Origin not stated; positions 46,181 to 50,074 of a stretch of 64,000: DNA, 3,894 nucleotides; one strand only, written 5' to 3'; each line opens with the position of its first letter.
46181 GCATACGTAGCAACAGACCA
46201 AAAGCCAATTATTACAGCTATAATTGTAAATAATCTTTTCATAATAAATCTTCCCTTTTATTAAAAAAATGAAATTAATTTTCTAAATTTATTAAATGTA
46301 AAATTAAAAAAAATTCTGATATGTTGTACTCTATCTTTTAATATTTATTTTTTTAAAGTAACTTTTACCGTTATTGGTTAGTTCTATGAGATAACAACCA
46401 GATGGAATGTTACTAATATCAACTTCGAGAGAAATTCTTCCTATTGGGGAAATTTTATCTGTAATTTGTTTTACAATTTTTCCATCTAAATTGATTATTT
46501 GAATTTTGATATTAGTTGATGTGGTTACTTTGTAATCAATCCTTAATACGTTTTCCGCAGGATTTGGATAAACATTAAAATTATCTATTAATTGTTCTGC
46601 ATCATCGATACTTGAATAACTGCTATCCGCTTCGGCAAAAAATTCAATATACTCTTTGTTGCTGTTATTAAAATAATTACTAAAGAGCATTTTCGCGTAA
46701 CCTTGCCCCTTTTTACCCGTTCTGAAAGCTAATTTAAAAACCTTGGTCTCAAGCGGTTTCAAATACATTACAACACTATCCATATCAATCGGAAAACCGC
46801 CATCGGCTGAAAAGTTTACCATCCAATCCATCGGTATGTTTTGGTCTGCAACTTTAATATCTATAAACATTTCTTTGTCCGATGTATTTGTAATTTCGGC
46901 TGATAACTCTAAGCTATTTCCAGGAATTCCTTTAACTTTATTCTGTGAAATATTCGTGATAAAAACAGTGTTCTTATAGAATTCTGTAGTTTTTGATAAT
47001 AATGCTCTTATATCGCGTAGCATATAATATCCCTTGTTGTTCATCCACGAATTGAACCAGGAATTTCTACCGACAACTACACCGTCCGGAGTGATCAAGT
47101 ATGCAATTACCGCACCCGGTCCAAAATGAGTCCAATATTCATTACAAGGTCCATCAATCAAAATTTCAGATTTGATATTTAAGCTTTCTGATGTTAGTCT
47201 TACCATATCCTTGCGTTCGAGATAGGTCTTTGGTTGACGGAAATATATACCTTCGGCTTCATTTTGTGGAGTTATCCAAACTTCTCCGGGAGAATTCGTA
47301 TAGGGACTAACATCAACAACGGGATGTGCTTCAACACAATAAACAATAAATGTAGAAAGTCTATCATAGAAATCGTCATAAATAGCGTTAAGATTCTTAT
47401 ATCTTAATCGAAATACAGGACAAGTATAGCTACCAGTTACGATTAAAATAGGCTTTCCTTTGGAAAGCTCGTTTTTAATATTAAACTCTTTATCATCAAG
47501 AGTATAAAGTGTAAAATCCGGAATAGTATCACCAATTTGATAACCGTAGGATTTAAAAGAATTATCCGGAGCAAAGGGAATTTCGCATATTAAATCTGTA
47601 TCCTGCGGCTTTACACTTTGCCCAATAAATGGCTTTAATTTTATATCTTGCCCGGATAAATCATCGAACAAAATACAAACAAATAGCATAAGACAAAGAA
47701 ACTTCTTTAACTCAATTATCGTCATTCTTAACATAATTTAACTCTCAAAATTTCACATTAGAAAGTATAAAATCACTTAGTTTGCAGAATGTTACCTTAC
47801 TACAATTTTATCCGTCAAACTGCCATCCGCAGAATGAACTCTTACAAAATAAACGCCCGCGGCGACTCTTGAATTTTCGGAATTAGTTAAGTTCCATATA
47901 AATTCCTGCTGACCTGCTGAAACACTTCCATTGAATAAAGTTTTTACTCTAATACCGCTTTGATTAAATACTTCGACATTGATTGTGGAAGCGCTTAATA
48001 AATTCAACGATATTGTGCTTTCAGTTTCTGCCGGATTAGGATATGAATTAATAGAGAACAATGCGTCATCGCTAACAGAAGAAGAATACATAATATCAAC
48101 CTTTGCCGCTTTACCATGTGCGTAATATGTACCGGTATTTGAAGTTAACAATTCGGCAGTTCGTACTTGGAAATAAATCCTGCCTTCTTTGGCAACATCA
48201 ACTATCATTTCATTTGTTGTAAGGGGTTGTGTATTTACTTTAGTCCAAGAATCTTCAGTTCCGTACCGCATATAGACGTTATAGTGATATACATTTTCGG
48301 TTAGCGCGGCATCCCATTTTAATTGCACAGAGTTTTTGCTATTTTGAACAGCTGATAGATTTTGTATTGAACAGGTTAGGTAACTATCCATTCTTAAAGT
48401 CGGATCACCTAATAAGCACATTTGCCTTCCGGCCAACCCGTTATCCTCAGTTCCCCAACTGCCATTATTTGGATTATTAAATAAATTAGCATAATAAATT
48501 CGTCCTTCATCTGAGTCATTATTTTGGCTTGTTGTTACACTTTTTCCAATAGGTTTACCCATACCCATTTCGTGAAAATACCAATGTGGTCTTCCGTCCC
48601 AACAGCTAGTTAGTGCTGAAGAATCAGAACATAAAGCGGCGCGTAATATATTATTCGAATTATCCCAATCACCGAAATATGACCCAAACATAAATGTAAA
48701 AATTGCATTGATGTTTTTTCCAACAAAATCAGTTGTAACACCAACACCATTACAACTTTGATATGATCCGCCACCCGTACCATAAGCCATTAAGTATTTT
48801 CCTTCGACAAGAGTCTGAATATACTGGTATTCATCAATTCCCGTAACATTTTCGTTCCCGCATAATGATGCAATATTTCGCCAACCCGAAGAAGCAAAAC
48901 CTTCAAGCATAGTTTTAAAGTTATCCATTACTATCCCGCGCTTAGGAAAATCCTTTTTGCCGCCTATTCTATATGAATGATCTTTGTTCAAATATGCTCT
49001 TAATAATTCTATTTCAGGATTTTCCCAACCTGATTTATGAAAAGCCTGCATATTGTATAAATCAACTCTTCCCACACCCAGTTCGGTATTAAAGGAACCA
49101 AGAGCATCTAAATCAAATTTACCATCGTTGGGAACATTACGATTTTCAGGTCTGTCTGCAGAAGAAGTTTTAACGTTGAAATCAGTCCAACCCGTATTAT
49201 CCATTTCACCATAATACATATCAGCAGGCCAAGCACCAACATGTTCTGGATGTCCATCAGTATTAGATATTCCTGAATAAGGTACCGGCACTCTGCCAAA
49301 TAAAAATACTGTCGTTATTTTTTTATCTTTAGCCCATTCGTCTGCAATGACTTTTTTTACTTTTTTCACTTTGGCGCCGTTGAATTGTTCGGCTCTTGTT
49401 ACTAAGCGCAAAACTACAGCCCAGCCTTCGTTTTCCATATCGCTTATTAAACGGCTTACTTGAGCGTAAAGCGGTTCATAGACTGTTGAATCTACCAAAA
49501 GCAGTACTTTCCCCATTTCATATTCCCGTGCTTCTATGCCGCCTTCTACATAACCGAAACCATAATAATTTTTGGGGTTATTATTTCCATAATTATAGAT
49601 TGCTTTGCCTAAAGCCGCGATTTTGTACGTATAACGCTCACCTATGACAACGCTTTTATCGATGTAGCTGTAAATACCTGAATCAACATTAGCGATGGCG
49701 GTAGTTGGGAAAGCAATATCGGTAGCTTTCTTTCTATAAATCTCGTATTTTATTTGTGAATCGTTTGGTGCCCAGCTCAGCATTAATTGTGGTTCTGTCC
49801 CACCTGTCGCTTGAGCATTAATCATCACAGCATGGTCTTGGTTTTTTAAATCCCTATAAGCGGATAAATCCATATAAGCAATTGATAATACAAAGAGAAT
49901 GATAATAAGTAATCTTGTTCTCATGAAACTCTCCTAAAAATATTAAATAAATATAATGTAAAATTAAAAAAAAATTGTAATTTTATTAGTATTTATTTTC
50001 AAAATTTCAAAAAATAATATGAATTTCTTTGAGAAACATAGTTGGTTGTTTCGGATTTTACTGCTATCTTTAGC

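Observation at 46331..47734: Secreted deiodinase-like thioredoxin-fold protein on a T9SS tail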

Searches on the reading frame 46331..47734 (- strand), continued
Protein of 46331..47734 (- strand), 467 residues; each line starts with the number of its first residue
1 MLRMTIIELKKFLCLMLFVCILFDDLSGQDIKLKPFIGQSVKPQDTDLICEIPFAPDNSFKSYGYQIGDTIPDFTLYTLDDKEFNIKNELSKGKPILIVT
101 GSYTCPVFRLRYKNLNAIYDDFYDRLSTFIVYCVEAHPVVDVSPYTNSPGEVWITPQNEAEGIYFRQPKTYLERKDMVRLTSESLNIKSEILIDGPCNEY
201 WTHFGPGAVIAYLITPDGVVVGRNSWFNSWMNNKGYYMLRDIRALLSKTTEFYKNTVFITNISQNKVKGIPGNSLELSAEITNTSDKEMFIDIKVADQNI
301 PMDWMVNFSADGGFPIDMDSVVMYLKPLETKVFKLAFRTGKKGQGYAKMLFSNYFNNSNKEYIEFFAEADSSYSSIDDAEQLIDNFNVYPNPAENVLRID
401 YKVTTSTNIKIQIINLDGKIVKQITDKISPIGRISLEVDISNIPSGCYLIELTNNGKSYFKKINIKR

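Call 53: list_cluster_members(proteins=[P0001, P0002, P0004])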
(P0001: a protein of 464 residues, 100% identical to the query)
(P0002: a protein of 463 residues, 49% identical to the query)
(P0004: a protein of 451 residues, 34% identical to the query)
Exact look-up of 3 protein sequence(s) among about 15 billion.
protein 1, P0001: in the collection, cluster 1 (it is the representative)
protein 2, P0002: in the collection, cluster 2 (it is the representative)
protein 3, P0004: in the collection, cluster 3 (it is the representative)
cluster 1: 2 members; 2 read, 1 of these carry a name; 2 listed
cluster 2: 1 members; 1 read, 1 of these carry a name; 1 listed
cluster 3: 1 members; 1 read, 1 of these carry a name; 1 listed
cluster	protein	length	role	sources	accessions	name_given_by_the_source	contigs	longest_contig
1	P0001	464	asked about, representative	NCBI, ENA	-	-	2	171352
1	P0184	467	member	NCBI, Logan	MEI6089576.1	MAG: T9SS type A sorting domain-containing protein [bacterium]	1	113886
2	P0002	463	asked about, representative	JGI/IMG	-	hypothetical protein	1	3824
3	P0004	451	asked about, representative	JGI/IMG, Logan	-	hypothetical protein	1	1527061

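Call 67: find_encoding_contigs(protein=P0002, flank=5000, max_places=3)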
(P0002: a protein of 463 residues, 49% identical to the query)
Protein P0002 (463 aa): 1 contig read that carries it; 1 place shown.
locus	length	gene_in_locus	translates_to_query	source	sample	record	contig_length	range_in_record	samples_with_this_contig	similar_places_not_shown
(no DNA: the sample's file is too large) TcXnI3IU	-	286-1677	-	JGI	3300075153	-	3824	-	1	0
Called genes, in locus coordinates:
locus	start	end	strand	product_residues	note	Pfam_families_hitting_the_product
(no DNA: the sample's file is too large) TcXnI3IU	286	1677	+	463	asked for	PF08534:Redoxin (faint), PF18962:Por_Secre_tail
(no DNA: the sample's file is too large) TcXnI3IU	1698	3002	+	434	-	PF09603:Fib_succ_major, PF22073:Cep192_D4, PF22544:HYDIN_VesB_CFA65-like_Ig, PF15780:ASH (weak)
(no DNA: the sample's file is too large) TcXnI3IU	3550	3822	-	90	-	?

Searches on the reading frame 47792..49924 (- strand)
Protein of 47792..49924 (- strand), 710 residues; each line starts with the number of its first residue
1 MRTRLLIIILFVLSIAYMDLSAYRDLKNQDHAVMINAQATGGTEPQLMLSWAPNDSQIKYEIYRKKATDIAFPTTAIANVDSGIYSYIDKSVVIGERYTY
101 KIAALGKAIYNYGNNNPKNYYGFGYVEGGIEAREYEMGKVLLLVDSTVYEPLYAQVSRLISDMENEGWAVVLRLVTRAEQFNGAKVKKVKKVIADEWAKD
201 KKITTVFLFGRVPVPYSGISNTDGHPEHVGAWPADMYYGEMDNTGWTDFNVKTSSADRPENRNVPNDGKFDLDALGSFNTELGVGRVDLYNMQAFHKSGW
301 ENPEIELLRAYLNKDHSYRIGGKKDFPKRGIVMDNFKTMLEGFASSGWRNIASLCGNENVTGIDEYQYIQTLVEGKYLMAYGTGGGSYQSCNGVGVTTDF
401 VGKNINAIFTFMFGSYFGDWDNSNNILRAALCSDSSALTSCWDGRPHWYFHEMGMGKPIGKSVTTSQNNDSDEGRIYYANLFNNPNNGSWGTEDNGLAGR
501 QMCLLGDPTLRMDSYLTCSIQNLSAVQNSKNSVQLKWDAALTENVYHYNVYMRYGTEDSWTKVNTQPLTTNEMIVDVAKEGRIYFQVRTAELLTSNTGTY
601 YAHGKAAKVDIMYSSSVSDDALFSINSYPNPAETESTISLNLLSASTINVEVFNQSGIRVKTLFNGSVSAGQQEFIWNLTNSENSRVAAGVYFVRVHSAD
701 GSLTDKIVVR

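Call 3: search_protein_families(library=pfam, proteins=[window:47792-49924:-], max_evalue=1)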
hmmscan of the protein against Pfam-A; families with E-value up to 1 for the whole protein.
window:47792-49924:- (710 aa): 4 families
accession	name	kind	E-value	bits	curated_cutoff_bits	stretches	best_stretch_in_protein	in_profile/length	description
PF13860.13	FlgD_ig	-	2.4e-09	37.5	27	1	635-701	11-78/79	FlgD Ig-like domain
PF18962.6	Por_Secre_tail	-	1.3e-08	35.5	27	1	628-709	2-75/75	Secretion system C-terminal sorting domain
PF00041.27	fn3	-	4.6e-05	24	25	1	520-584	3-62/84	Fibronectin type III domain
PF21910.2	GH85_C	-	0.0027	18.5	27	1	39-68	11-40/95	GH85 endohexosaminidases, C-terminal domain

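Call 4: search_protein_families(library=ncbifam, proteins=[window:47792-49924:-], max_evalue=1)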
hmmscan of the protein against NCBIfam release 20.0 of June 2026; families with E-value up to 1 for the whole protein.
window:47792-49924:- (710 aa): 7 families
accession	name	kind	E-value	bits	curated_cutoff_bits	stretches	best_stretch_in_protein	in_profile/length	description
TIGR04183.1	Por_Secre_tail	domain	5.1e-11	42.4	23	1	628-710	2-72/72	T9SS type A sorting domain-containing protein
NF005176.1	PRK06655.1-1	equivalog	2.6e-07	30.8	230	1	634-701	86-153/197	flagellar hook assembly protein FlgD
NF052228.1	T9SS_PorZ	equivalog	7.9e-07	27.9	260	1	620-704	668-748/757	type IX secretion system anionic LPS delivery protein PorZ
NF052323.1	T9SSA_dep_M6i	equivalog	8.8e-06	23.9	600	1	627-705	960-1033/1043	T9SS-dependent M6-like inactivated metalloprotease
NF009277.0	PRK12634.1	equivalog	0.00024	21.3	333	1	643-700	119-176/221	flagellar basal body rod modification protein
NF053608.1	Lsa66_OmpA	equivalog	0.0054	15.2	700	1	619-696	257-336/581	fibronectin-binding adhesin Lsa66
NF009276.0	PRK12633.1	equivalog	0.053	13.2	383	1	644-701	127-184/234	flagellar basal body rod modification protein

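Call 57: search_solved_structures(query=window:47792-49924:-, max_evalue=0.01)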
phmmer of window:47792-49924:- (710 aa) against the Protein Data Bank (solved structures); distinct sequences matched with E-value up to 0.01: 1.
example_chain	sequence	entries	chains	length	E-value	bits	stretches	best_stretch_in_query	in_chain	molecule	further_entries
3c12_A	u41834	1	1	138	0.0047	18.2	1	643-700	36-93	Flagellar protein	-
